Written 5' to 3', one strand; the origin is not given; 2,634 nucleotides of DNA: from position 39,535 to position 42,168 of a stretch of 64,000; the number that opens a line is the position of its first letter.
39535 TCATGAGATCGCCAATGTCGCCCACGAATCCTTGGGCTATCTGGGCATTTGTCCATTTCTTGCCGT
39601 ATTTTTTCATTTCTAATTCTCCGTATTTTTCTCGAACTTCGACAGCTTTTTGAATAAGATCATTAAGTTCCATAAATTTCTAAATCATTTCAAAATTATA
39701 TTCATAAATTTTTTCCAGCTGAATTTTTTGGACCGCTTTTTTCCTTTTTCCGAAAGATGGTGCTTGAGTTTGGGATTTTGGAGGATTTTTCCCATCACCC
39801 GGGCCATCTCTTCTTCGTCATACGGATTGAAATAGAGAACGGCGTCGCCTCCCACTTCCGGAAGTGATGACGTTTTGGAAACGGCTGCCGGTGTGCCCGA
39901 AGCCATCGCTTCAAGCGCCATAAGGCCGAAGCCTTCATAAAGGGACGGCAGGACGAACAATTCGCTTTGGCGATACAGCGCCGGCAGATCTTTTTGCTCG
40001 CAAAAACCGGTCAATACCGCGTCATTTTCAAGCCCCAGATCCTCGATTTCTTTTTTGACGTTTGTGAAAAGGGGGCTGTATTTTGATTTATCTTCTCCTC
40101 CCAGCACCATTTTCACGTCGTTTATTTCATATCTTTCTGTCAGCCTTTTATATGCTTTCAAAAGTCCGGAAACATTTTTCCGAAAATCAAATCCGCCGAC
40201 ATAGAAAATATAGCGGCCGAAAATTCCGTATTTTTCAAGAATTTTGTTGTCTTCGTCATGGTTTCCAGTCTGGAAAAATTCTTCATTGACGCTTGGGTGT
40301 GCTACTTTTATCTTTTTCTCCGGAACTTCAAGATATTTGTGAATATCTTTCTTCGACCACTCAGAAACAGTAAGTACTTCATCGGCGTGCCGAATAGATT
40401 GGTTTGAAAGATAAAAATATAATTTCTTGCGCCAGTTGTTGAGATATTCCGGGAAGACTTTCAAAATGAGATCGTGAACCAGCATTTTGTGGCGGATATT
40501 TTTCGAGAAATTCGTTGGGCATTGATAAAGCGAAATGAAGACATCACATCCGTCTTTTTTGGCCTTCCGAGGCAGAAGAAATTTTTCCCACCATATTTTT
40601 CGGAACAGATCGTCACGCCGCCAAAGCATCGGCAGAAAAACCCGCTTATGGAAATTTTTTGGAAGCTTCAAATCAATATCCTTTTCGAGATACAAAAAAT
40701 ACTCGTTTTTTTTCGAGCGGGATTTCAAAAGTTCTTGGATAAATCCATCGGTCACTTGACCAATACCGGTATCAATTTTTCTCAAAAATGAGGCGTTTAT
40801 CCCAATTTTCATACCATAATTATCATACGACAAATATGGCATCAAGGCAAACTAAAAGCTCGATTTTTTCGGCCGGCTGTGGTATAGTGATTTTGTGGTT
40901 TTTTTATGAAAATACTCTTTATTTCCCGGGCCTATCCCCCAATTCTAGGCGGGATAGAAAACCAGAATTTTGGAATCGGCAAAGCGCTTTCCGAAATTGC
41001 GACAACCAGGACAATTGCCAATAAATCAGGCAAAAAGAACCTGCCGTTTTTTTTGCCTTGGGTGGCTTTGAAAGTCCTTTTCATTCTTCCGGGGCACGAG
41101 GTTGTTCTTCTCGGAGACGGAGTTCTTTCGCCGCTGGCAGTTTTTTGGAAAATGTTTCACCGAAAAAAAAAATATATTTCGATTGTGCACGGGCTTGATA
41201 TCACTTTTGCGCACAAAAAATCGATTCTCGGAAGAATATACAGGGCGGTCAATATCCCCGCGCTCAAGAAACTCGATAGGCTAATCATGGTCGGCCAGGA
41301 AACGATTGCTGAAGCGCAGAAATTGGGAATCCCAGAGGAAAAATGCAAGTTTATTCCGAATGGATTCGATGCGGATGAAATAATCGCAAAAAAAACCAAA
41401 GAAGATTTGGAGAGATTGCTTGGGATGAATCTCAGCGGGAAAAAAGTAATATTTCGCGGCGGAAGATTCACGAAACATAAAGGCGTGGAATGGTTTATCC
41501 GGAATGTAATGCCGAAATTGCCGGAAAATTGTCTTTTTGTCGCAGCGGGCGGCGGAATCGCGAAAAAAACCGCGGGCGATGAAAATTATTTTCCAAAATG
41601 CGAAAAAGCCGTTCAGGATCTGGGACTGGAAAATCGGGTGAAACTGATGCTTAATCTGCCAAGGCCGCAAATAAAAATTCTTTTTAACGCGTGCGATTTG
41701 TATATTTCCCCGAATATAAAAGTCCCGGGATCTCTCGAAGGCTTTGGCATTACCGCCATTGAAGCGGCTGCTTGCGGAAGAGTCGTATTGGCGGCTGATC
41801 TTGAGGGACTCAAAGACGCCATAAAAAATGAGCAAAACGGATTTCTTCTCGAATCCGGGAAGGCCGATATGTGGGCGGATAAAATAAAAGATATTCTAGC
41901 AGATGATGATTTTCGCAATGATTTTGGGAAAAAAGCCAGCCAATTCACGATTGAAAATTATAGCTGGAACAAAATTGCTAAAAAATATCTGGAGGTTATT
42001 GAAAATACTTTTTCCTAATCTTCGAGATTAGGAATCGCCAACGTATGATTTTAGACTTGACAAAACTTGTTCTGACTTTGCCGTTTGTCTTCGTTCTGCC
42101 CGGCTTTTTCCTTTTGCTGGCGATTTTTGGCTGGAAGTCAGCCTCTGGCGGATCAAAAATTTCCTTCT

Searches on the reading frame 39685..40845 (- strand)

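Call 22: search_protein_families(library=pfam, proteins=[window:39685-40845:-], max_evalue=0.001)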
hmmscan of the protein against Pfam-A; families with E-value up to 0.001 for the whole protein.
window:39685-40845:- (386 aa): 6 families
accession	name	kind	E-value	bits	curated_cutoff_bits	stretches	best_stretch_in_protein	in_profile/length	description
PF00534.26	Glycos_transf_1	-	1.3e-35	122.9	26.4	1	211-371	16-172/172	Glycosyl transferases group 1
PF13692.12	Glyco_trans_1_4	-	7.4e-26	91.5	27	1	211-357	2-142/142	Glycosyl transferases group 1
PF20706.3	GT4-conflict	-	1.3e-10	41.2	26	1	222-328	211-316/385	Family 4 Glycosyltransferase in conflict systems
PF13439.12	Glyco_transf_4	-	1.9e-10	41.5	28.5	1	67-189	42-169/170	Glycosyltransferase Family 4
PF13524.12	Glyco_trans_1_2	-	8e-05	23.1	25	1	277-379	30-137/144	Glycosyl transferase-like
PF00982.27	Glyco_transf_20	-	0.00094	18.4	32.5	0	211-364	276-446/473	Glycosyltransferase family 20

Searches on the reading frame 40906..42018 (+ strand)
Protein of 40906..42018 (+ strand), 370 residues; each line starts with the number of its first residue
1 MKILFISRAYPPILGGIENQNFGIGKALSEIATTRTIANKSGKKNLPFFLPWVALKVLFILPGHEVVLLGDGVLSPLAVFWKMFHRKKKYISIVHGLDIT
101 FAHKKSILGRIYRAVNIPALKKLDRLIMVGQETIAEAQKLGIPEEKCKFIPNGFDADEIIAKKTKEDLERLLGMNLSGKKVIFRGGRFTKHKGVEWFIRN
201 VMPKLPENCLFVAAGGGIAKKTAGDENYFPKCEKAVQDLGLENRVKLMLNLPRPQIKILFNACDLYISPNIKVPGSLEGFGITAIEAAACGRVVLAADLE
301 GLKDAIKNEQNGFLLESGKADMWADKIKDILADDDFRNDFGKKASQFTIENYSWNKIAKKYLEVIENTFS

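Call 22: search_protein_families(library=pfam, proteins=[window:40906-42018:+], max_evalue=0.001)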
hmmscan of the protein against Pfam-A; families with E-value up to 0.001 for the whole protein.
window:40906-42018:+ (370 aa): 6 families
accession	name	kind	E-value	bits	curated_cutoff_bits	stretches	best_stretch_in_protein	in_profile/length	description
PF00534.26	Glycos_transf_1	-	2.1e-31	109.2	26.4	1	178-346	14-171/172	Glycosyl transferases group 1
PF13692.12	Glyco_trans_1_4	-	1.4e-22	80.9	27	1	180-333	2-142/142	Glycosyl transferases group 1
PF13439.12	Glyco_transf_4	-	3.3e-08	34.2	28.5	1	75-157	83-169/170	Glycosyltransferase Family 4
PF13524.12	Glyco_trans_1_2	-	4.1e-07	30.5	25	1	284-362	67-143/144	Glycosyl transferase-like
PF20706.3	GT4-conflict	-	0.00038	20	26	1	274-360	288-384/385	Family 4 Glycosyltransferase in conflict systems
PF13579.12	Glyco_trans_4_4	-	0.00057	20.7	29.7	1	73-153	80-158/158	Glycosyl transferase 4-like domain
